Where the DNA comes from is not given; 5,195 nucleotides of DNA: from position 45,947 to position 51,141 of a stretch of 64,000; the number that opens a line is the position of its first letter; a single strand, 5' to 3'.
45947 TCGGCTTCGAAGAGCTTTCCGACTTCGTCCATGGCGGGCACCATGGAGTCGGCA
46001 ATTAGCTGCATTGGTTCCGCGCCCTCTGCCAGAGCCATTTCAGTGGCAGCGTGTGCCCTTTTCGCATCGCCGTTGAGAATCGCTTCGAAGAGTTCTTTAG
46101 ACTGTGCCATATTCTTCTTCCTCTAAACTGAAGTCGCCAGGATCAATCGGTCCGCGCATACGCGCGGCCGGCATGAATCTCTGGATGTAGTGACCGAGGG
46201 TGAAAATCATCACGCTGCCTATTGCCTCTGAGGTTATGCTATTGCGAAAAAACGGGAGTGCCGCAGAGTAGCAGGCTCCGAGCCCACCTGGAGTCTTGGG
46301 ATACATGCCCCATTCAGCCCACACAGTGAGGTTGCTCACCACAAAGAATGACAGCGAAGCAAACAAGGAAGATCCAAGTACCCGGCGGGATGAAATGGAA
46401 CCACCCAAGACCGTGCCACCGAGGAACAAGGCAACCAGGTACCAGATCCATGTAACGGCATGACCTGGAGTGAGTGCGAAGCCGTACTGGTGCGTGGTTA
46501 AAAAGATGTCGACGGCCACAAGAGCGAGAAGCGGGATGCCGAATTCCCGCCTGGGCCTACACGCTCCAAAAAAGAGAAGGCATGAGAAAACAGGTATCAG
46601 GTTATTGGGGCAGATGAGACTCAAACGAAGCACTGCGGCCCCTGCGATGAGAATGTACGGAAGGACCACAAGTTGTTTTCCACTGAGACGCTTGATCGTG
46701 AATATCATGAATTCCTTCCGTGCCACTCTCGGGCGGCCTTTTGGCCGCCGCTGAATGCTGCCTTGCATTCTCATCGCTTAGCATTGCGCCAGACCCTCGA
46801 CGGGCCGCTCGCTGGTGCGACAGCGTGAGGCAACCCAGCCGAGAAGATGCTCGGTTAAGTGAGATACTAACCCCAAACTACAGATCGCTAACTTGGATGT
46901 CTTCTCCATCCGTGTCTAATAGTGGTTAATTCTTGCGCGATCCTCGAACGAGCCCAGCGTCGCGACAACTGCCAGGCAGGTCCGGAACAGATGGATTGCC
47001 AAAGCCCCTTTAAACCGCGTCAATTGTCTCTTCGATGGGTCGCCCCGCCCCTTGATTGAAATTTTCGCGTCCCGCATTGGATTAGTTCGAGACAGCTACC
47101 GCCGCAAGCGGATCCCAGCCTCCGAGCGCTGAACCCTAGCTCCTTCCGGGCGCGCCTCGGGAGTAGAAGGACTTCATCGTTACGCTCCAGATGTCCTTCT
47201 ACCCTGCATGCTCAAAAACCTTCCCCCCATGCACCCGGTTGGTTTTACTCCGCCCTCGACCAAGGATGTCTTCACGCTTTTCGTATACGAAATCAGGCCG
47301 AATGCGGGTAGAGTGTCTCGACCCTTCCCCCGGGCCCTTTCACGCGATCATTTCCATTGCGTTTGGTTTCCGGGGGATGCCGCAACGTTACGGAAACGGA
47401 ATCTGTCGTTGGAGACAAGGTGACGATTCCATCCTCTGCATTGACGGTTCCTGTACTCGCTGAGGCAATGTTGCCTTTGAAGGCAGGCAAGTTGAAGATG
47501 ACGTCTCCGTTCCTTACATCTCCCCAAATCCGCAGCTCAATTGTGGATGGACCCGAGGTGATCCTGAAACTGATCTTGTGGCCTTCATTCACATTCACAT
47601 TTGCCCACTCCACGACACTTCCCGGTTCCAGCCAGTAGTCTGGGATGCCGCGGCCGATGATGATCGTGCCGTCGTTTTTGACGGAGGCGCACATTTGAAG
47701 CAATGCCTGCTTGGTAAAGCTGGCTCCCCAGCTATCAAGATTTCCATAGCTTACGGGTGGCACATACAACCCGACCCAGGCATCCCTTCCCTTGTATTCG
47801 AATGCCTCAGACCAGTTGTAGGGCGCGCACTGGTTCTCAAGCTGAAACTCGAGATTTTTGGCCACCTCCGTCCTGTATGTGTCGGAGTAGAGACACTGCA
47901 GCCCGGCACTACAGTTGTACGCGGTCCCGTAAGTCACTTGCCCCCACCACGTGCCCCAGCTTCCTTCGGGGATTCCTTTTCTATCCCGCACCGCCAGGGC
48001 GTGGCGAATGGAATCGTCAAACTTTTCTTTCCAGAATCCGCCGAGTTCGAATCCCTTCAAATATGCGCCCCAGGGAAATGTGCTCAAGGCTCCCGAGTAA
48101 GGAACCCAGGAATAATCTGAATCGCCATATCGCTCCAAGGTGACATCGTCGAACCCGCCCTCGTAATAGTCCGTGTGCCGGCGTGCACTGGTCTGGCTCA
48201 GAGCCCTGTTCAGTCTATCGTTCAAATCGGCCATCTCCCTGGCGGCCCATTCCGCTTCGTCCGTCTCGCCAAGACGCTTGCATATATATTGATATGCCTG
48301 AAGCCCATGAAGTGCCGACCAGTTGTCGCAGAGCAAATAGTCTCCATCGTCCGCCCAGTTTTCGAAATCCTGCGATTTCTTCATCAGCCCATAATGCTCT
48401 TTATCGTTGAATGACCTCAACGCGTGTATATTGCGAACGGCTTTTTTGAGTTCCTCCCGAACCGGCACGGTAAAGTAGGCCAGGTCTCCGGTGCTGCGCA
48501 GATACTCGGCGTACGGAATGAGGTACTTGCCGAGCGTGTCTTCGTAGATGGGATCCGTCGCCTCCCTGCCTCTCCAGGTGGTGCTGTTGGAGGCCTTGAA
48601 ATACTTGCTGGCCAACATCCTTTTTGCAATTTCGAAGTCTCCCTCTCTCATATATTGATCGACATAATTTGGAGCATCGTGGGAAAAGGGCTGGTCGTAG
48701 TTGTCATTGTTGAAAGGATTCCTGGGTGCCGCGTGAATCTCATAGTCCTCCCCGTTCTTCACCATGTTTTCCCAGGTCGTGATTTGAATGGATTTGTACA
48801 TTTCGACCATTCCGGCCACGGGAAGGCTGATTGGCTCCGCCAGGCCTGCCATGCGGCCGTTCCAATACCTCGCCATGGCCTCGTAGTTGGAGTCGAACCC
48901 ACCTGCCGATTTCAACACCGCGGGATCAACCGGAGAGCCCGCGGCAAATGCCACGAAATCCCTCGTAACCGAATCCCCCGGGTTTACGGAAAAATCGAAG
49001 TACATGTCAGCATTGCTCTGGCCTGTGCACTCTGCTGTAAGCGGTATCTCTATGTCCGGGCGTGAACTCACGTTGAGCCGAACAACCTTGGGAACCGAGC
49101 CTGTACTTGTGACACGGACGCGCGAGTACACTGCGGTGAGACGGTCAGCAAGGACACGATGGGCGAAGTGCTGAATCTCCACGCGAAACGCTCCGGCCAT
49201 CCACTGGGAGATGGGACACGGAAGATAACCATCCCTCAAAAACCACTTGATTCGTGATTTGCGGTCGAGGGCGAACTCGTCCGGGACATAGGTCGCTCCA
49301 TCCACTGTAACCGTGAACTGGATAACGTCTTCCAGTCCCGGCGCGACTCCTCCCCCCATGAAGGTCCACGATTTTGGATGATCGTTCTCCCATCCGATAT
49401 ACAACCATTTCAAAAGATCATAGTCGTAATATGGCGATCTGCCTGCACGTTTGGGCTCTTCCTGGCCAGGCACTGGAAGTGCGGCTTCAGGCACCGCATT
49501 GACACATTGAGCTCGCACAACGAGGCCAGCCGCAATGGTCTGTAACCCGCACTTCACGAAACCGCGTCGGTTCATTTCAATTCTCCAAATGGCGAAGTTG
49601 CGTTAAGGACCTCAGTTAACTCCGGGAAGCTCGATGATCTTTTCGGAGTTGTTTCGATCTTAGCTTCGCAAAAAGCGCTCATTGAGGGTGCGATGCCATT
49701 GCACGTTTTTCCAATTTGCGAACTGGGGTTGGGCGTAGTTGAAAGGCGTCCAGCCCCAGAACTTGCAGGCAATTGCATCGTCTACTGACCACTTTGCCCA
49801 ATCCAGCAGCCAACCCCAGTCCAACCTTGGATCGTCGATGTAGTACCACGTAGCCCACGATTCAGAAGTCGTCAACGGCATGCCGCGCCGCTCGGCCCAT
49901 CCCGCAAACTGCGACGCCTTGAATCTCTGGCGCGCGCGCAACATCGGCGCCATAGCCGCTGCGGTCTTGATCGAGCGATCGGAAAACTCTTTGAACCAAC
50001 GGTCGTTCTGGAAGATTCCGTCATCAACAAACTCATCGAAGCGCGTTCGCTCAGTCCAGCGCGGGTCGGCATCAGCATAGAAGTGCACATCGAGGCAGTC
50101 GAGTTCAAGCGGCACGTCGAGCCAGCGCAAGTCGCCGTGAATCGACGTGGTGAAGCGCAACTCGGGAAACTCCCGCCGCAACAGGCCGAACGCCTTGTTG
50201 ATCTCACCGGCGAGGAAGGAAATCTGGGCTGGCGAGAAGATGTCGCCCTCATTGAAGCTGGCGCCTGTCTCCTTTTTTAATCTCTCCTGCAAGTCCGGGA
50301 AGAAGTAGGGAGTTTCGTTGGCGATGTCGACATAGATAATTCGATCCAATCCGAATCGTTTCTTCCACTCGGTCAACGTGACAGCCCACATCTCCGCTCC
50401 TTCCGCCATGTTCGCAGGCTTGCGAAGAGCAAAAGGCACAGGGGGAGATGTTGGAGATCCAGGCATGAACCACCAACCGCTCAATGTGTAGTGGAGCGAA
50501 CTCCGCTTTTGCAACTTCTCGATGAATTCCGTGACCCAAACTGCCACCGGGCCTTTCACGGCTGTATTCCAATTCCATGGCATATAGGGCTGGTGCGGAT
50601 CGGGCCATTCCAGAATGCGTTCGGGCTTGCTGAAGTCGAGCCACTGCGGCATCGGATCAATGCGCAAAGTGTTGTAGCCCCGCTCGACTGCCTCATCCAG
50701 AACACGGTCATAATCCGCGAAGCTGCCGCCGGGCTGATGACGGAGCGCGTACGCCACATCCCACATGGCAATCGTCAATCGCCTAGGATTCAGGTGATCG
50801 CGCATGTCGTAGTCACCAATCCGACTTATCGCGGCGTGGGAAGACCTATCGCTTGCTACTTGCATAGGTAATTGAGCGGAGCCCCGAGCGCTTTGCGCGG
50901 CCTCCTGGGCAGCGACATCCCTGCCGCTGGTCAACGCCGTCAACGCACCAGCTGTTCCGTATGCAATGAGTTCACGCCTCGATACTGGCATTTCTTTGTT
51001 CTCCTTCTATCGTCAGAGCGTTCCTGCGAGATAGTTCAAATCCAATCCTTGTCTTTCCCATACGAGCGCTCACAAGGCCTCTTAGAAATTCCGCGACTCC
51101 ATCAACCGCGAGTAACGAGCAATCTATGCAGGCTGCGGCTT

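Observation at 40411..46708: Complete MtaB/MtaC-type corrinoid methanol-methyltransferase operon in an apparent Acidobacteriota glycan degrader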

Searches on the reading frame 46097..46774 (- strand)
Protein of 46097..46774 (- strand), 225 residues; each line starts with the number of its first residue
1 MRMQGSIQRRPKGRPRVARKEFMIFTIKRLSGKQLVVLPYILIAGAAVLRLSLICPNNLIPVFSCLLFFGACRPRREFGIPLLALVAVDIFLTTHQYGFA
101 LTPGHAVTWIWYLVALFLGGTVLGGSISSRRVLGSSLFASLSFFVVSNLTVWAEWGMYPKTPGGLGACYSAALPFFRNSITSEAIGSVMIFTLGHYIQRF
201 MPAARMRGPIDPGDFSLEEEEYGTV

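Call 3: search_protein_families(library=pfam, proteins=[window:46097-46774:-], max_evalue=0.01)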
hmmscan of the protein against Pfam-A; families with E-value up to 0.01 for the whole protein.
window:46097-46774:- (225 aa): 1 family
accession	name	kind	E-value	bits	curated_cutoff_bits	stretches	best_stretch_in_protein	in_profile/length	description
PF20221.3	DUF6580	-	1.2e-27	97.5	27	1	36-202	7-160/162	Family of unknown function (DUF6580)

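Call 4: search_protein_families(library=ncbifam, proteins=[window:46097-46774:-], max_evalue=0.01)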
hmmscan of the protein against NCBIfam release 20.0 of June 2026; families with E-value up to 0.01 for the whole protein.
window:46097-46774:- (225 aa): 0 families

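Call 61: search_solved_structures(query=window:46097-46708:-, max_evalue=10)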
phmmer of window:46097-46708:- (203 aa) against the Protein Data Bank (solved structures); distinct sequences matched with E-value up to 10: 4.
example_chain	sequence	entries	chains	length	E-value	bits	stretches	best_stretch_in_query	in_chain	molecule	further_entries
6g3w_B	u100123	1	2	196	0.53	13.1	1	80-110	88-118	Probable inactive receptor kinase At1g27190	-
6fg8_B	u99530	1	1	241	0.75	12.7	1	80-110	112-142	Probable inactive receptor kinase At1g27190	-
6j14_A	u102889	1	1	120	0.97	12.3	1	65-130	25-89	GY-14 heavy chain V fragment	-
1ukx_A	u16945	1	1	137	1.8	11.4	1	157-187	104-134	GCN2 eIF2alpha kinase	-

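Call 62: search_protein_families(library=pfam, proteins=[window:46097-46708:-], max_evalue=10)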
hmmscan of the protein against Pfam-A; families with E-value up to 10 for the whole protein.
window:46097-46708:- (203 aa): 1 family
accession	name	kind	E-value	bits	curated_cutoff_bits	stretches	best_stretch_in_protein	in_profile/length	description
PF20221.3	DUF6580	-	8.8e-28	98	27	1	14-180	7-160/162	Family of unknown function (DUF6580)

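Call 63: find_homologous_proteins(query=window:46097-46708:-, max_evalue=0.001)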
Query window:46097-46708:- (203 aa): 197 proteins with E <= 0.001 among 2920 candidates; the best 120 are listed.
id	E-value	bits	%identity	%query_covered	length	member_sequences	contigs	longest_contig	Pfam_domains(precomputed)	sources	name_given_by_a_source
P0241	2.8e-119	414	92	100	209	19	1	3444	PF20221.4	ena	-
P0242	1.3e-117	409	92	100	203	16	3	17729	PF20221.4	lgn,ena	-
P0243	7.2e-96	338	81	97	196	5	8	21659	PF20221.4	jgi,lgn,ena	jgi:hypothetical protein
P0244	1.8e-78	281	71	89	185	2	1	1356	PF20221.4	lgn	-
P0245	1.1e-75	272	69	90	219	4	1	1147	PF20221.4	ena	-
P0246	2.2e-75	271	68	89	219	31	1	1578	PF20221.4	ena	-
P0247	1.8e-73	265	66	90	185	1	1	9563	PF20221.4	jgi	jgi:hypothetical protein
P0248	3.1e-73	264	67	89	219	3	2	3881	PF20221.4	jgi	jgi:hypothetical protein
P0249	4.1e-72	260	64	90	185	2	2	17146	PF20221.4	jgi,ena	-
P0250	8.4e-72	259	67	90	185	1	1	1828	PF20221.4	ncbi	-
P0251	1.0e-71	259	66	90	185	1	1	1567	PF20221.4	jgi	jgi:hypothetical protein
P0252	1.1e-71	259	65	90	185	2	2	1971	PF20221.4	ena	-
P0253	1.1e-71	259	65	99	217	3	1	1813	PF20221.4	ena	-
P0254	2.4e-71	258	66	90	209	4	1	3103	PF20221.4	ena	-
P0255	3.1e-71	257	67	90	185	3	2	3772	PF20221.4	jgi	jgi:hypothetical protein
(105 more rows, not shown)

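Call 66: predict_structure(alignment_id=A2)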
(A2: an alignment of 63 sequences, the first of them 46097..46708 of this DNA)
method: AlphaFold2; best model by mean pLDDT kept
length: 203 residues; sequences in the alignment: 63
mean_pLDDT: 88.5   pTM: 0.81
mean pLDDT of the five models: 88.5, 87.8, 87.3, 86.7, 84.4
residues with pLDDT >= 90: 146; 70-90: 25; 50-70: 31; < 50: 1
segments of 3 or more residues with pLDDT < 50: none
pLDDT, mean of each block of 10 residues (from residue 1): 58 88 94 82 97 97 97 95 97 97 90 96 97 96 97 95 94 84 61 63 69
secondary structure, 60 per line:
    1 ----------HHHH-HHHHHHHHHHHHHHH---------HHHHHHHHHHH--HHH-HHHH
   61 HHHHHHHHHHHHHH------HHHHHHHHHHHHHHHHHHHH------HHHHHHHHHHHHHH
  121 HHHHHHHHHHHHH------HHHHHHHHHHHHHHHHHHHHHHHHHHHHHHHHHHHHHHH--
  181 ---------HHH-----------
elements in order: H11-14 H16-30 H40-50 H57-74 H81-100 H107-133 H140-178

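Call 68: fold_search(model_id=the predicted structure, library=pdb)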
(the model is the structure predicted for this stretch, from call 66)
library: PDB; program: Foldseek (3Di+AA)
matches with E <= 10: 195; with E <= 0.001: 0
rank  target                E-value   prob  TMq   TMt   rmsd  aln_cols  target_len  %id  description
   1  8c7p                  4.6e-02  1.00  0.59  0.66   4.5       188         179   15  Tagless BtuM in complex with cyanocobalamin (released 2024-01-31)
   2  3rlb_B                5.0e-02  1.00  0.45  0.50   5.8       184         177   18  Crystal structure at 2.0 A of the S-component for thiamin from an ECF-type ABC transporter (released 2011-06-29)
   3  8ovv                  8.1e-02  1.00  0.59  0.67   4.5       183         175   16  Tagless BtuM in complex with hydroxycobalamin (released 2024-04-24)
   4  4muu_A                1.2e-01  0.97  0.42  0.46   6.0       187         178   18  Structure of ThiT with pyrithiamine bound (released 2014-09-17)
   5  4rfs_S                2.7e-01  0.82  0.39  0.42   7.3       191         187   16  Structure of a pantothenate energy coupling factor transporter (released 2014-12-24)
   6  4z7f_D                4.9e-01  0.97  0.53  0.62   4.8       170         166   12  Crystal structure of FolT bound with folic acid (released 2015-07-29)
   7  4huq_S                5.2e-01  0.97  0.53  0.63   4.6       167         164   17  Crystal Structure of a transporter (released 2013-04-17)
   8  5kbw_B                6.3e-01  0.96  0.52  0.60   4.5       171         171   15  Crystal structure of TmRibU, the riboflavin-binding S subunit from the Thermotoga maritima ECF transporter (released 2016-06-29)
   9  5d0y_A                6.6e-01  0.97  0.52  0.64   4.2       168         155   13  Substrate bound S-component of folate ECF transporter (released 2016-04-06)
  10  6zg3_C                7.6e-01  0.77  0.44  0.43   7.0       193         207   12  the structure of ECF PanT transporter in a complex with a nanobody (released 2021-03-03)
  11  5kc0                  1.1e+00  0.82  0.48  0.55   5.1       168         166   14  Crystal structure of TmRibU, hexagonal crystal form (released 2016-06-29)
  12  5x3x_M                1.4e+00  0.44  0.39  0.38  12.4       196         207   12  2.8A resolution structure of a cobalt energy-coupling factor transporter-CbiMQO (released 2017-04-05)
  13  5x3x_m                1.5e+00  0.54  0.42  0.41  12.1       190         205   14  2.8A resolution structure of a cobalt energy-coupling factor transporter-CbiMQO (released 2017-04-05)
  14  4hzu_S                1.7e+00  0.51  0.42  0.49   5.4       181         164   15  Structure of a bacterial energy-coupling factor transporter (released 2013-04-17)
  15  9kym_D                1.8e+00  0.72  0.52  0.58   4.6       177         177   18  Folate ECF transporter affected by PFOS (released 2025-06-18)
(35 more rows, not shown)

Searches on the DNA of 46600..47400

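Call 38: search_rna_families(source=window, start=46600, end=47400, threshold=evalue, max_evalue=1)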
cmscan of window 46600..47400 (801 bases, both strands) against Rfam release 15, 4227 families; matches with E-value up to 1: 0.
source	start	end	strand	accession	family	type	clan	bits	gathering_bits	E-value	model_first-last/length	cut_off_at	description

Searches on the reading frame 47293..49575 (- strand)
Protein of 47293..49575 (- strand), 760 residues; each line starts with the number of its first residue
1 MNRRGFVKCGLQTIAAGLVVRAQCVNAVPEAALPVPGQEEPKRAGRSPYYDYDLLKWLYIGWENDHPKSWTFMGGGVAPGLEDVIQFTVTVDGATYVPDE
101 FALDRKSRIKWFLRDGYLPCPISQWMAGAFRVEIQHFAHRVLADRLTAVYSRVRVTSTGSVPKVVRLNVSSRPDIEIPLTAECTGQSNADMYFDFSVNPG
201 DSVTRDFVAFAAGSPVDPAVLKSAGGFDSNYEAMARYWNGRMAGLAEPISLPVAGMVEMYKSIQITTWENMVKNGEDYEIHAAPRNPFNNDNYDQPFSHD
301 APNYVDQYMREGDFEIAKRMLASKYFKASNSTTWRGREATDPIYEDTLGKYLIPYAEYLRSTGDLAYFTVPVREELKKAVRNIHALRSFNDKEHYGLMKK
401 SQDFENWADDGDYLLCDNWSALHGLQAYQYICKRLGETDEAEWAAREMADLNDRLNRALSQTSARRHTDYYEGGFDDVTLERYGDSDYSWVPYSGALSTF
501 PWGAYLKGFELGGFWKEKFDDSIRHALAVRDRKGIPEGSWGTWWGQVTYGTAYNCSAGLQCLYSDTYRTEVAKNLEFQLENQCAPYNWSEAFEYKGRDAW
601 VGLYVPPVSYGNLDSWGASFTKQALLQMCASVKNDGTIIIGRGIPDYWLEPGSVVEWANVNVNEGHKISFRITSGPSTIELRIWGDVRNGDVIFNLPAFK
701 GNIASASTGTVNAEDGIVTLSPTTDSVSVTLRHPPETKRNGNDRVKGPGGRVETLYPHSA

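Call 22: search_protein_families(library=ncbifam, proteins=[window:47293-49575:-], max_evalue=0.001)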
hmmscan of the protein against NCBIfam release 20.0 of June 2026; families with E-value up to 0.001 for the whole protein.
window:47293-49575:- (760 aa): 0 families

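Call 23: search_protein_families(library=pfam, proteins=[window:47293-49575:-], max_evalue=0.001)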
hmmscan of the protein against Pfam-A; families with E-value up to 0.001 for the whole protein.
window:47293-49575:- (760 aa): 0 families

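Call 62: search_protein_families(library=pfam, proteins=[window:47293-49575:-], max_evalue=10)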
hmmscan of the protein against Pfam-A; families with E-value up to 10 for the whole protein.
window:47293-49575:- (760 aa): 0 families

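Call 77: search_solved_structures(query=window:47293-49575:-, max_evalue=1)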
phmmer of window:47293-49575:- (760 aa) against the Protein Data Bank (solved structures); distinct sequences matched with E-value up to 1: 5.
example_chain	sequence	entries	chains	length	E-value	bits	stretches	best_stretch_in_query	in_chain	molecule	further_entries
8sb0_C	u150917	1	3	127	0.077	14.3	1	591-618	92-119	DH270.I4.6 variable heavy chain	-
9aui_G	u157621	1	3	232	0.19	13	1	591-659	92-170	UCA4 heavy chain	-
1w6k_A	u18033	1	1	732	0.24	12.6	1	530-594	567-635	LANOSTEROL SYNTHASE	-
1w6j_A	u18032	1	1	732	0.27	12.5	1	530-593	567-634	LANOSTEROL SYNTHASE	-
5tpl_H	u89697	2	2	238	0.74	11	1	592-659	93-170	DH270.3 Fab heavy chain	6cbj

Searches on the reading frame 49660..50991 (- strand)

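Call 51: search_protein_families(library=pfam, proteins=[window:49660-50991:-], max_evalue=0.0001)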
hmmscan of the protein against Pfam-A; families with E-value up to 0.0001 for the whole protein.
window:49660-50991:- (443 aa): 1 family
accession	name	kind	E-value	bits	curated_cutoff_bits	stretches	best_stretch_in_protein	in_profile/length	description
PF12876.13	Cellulase-like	-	3e-37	129.2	25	1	74-439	1-353/355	Sugar-binding cellulase-like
